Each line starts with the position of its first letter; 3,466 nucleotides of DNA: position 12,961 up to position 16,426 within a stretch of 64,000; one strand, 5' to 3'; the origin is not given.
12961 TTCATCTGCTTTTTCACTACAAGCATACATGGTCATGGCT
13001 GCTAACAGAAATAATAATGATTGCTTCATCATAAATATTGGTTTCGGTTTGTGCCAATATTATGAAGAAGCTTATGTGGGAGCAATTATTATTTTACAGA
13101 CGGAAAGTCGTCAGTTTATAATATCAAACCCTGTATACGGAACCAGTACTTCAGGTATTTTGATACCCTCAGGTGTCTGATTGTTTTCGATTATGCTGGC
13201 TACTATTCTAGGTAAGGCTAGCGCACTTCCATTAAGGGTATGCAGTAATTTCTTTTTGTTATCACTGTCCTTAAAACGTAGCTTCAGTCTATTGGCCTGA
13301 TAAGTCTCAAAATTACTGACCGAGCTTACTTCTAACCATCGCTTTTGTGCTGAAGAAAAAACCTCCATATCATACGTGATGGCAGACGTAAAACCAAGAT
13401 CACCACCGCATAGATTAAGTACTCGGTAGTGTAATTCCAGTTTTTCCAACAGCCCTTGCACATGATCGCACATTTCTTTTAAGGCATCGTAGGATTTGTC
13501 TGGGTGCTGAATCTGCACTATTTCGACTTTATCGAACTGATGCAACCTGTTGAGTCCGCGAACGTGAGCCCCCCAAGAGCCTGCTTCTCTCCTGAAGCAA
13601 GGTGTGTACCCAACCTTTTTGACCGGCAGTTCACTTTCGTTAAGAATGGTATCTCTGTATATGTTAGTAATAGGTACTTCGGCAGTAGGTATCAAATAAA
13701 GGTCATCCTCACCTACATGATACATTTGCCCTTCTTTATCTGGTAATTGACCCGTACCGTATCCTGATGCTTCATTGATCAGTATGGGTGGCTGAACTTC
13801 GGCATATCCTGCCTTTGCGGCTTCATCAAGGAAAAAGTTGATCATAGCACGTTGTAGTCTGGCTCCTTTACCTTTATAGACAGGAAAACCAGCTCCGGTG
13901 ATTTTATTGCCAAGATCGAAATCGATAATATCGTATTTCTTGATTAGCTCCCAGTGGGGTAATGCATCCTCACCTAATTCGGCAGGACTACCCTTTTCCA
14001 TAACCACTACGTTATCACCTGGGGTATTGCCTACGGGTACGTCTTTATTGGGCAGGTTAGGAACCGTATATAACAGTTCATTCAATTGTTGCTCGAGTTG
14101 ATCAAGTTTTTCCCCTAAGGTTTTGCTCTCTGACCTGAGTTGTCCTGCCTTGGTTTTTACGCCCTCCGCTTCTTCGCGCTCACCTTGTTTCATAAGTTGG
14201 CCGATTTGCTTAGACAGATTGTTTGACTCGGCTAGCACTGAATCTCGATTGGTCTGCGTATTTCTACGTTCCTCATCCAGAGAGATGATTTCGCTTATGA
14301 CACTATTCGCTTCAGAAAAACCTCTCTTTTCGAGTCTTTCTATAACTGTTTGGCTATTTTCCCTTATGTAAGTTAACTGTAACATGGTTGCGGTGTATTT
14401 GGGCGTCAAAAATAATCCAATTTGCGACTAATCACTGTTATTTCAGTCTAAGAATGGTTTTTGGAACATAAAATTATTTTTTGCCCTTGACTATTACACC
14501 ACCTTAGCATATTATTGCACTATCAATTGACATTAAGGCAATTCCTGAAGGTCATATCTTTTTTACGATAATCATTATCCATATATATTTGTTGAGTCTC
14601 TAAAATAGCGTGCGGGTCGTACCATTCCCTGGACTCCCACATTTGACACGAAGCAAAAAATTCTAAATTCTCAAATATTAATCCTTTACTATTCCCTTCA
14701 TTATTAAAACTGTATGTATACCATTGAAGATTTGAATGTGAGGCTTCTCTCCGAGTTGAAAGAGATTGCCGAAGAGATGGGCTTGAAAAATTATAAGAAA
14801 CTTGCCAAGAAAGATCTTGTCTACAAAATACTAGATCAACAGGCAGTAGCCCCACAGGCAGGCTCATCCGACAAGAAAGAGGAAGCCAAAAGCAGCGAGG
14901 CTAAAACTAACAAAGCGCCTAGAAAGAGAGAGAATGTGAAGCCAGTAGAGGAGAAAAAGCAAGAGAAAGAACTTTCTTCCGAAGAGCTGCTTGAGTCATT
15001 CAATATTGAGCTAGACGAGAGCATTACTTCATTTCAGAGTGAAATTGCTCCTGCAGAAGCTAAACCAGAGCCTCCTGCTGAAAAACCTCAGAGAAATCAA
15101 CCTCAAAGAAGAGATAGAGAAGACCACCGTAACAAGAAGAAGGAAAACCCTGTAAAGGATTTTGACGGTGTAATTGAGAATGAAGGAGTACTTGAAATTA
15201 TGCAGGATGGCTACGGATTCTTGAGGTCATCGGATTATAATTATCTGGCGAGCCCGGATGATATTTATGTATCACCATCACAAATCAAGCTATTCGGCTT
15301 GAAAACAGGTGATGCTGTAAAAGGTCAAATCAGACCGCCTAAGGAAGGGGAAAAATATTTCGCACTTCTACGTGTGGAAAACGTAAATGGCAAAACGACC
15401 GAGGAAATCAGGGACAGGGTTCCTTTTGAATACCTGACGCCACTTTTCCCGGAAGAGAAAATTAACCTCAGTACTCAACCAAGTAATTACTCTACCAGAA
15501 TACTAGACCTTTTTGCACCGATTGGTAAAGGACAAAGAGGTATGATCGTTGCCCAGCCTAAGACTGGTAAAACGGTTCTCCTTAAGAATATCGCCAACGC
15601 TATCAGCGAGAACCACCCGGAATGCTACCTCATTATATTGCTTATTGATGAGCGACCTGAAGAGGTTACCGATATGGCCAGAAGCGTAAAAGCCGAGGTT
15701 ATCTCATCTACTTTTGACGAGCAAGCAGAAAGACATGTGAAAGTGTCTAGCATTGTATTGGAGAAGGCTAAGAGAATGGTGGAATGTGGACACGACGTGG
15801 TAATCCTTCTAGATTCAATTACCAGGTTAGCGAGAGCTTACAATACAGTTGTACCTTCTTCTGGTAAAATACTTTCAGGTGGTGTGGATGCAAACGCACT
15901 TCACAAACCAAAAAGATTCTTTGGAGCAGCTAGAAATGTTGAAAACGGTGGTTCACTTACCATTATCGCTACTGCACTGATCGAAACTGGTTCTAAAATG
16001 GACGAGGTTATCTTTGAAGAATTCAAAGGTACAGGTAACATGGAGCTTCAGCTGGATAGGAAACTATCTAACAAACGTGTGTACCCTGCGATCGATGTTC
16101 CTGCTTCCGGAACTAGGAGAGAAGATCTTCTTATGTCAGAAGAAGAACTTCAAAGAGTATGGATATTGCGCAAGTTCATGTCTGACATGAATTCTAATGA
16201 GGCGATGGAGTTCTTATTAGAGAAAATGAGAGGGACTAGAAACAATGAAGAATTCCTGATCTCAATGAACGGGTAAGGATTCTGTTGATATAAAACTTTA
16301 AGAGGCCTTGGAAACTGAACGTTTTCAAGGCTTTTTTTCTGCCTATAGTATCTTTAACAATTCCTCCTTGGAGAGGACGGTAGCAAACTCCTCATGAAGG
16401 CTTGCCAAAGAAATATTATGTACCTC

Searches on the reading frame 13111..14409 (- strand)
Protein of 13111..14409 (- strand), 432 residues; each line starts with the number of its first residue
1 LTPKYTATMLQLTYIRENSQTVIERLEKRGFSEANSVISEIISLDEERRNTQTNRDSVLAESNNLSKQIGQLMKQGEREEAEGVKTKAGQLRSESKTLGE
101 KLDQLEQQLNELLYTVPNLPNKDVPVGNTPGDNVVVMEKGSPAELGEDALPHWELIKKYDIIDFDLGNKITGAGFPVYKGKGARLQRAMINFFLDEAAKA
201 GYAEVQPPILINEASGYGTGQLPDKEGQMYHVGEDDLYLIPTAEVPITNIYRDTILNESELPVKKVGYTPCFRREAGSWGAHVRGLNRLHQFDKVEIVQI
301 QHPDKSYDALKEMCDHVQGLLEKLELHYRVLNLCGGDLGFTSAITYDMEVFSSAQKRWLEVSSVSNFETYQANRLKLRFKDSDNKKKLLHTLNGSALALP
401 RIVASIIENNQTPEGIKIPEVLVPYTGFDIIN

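Call 9: search_protein_families(library=pfam, proteins=[window:13111-14409:-], max_evalue=0.001)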
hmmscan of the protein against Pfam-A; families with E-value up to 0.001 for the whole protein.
window:13111-14409:- (432 aa): 2 families
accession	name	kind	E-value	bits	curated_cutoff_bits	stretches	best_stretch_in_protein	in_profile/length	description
PF00587.30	tRNA-synt_2b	-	3.9e-37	128.5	29.3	1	234-410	8-179/179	tRNA synthetase class II core domain (G, H, P, S and T)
PF02403.27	Seryl_tRNA_N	-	1.6e-24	86.6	28.2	1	9-120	1-108/108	Seryl-tRNA synthetase N-terminal domain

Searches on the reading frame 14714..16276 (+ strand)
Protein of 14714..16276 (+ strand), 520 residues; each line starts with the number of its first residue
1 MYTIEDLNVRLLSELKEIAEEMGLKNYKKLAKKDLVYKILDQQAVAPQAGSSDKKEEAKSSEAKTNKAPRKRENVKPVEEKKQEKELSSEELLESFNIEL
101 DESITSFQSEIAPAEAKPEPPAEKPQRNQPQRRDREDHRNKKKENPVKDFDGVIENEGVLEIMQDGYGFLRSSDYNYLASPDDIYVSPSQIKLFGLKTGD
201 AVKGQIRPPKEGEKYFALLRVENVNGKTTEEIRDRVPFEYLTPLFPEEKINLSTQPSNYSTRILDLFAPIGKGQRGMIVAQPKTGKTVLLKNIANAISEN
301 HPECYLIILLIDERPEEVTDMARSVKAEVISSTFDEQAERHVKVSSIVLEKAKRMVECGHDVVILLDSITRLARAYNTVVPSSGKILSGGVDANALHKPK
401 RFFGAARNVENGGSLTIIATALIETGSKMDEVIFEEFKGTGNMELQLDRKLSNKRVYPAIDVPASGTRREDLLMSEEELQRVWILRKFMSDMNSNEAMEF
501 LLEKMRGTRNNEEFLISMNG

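Call 9: search_protein_families(library=pfam, proteins=[window:14714-16276:+], max_evalue=0.001)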
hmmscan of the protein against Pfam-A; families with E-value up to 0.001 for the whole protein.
window:14714-16276:+ (520 aa): 3 families
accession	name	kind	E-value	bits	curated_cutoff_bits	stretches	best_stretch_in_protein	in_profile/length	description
PF07497.18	Rho_RNA_bind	-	3.6e-35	120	27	1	157-230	2-73/73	Rho termination factor, RNA-binding domain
PF00006.31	ATP-synt_ab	-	3.7e-27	95.8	29.5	1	262-465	3-211/213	ATP synthase alpha/beta family, nucleotide-binding domain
PF07498.18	Rho_N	-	4.9e-10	39.7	24.9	1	12-44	7-39/43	Rho termination factor, N-terminal domain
